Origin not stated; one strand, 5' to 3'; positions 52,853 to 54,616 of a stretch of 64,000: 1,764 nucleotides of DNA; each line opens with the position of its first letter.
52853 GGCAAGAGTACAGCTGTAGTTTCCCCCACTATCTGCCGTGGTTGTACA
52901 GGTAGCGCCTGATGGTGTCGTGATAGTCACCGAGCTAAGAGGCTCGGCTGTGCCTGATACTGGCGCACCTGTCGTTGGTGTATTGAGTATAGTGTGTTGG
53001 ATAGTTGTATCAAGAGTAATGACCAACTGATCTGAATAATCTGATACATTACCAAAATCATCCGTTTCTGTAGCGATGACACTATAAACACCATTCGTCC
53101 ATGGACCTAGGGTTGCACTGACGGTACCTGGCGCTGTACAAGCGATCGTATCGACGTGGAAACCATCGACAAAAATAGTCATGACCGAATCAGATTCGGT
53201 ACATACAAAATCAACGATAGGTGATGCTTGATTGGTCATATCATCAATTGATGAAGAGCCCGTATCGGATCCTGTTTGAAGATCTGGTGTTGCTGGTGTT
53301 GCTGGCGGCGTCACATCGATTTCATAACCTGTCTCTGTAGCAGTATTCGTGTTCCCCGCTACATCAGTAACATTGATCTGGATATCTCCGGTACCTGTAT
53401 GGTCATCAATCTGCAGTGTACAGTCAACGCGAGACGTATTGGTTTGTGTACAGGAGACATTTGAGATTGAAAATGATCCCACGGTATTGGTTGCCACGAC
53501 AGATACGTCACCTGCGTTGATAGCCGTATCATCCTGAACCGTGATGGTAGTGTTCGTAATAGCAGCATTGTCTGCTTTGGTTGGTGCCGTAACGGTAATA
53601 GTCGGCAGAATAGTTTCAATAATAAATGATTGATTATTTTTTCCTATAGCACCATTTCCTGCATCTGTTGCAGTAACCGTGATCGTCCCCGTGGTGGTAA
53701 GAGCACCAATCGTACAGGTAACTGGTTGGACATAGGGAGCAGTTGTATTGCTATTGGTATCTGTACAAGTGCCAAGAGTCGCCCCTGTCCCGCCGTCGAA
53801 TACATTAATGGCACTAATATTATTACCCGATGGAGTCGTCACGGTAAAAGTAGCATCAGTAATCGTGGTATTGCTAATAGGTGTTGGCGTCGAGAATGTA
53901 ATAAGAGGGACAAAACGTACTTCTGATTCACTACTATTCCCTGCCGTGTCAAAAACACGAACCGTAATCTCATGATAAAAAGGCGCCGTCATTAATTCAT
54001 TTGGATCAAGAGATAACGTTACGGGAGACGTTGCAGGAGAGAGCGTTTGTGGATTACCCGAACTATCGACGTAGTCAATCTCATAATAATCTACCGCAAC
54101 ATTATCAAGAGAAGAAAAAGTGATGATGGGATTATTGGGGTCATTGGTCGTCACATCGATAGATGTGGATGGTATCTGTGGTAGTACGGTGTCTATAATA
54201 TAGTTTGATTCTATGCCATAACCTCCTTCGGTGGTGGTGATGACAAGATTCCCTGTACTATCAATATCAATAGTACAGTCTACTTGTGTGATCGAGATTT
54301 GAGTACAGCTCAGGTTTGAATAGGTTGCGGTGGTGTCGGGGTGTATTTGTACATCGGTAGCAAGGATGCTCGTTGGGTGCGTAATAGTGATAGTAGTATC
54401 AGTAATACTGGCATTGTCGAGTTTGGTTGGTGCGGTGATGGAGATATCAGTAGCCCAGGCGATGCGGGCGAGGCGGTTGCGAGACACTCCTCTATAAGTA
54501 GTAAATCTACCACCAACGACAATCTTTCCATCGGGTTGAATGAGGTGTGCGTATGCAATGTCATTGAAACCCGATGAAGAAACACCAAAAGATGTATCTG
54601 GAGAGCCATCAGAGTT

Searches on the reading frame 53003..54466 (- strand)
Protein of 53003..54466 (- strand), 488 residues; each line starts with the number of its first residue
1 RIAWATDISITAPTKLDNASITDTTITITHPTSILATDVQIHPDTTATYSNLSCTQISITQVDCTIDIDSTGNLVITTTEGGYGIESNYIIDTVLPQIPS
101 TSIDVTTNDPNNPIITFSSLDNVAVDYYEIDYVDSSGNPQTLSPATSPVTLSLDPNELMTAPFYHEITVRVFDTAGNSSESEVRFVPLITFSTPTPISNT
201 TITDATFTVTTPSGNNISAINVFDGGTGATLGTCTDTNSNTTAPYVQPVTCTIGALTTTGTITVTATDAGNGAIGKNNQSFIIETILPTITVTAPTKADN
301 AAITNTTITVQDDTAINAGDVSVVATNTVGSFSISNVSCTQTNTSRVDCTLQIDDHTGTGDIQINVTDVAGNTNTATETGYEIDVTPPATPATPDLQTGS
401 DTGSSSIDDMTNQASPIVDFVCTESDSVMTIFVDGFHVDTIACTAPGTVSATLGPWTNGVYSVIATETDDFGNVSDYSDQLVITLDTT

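Call 20: find_related_loci(query=A2, collection=genome_contigs, flank=10000)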
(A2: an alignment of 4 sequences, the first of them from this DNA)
Query A2 (488 aa) in genome_contigs; peptide patterns used: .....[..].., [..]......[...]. (x = any residue, [..] = any of these).
64 stretches matched a pattern; 7 encode a relative of the query (tblastn E <= 1e-3); 7 distinct loci.
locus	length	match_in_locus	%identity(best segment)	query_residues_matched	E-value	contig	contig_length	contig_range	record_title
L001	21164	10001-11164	45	1-388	1e-83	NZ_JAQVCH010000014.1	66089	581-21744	MAG: Flavobacterium sp. isolate STD2_84 NODE_1448_length_66089_cov_5.428807_Sandtown_D2, whole genome shotgun sequence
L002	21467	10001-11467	42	8-487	9e-79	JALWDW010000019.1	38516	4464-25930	MAG: Candidatus Dojkabacteria bacterium isolate T11_metabat1_scaf2bin.002 T11_NODE_260_length_38516_cov_2.056396, whole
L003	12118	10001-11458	44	8-488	4e-76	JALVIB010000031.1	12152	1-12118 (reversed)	MAG: Candidatus Gracilibacteria bacterium isolate A1_metabat1_scaf2bin.029 A1_NODE_2520_length_12152_cov_4.475426, whole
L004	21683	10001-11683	35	8-451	6e-34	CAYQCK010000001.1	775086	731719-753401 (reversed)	MAG TPA_asm: uncultured Gammaproteobacteria bacterium isolate binchicken_co20_219 genome assembly, contig: NODE_3_length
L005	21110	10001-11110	32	3-383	5e-31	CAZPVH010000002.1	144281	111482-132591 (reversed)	MAG TPA_asm: uncultured Candidatus Saccharibacteria bacterium isolate SRP342105_co1_16 genome assembly, contig: NODE_125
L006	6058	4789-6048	47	8-408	2e-17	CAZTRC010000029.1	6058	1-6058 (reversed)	MAG TPA_asm: uncultured Candidatus Saccharibacteria bacterium isolate SRP286056_co1_61 genome assembly, contig: NODE_185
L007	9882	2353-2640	45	8-385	8e-8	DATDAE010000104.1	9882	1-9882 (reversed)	MAG TPA_asm: Candidatus Gracilibacteria bacterium isolate SMAG_U88 k141_143590, whole genome shotgun sequence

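Call 21: find_related_loci(query=A2, collection=metagenome_contigs, flank=10000)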
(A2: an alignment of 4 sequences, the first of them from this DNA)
Query A2 (488 aa) in metagenome_contigs; peptide patterns used: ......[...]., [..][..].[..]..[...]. (x = any residue, [..] = any of these).
255 stretches matched a pattern; 4 encode a relative of the query (tblastn E <= 1e-3); 4 distinct loci.
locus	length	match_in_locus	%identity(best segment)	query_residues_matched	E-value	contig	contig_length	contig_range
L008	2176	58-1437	39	8-435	4e-69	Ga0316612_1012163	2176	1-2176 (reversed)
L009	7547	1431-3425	32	3-399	7e-27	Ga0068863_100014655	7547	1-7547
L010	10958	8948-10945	31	3-429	4e-22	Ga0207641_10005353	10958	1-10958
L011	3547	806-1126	39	5-394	1e-14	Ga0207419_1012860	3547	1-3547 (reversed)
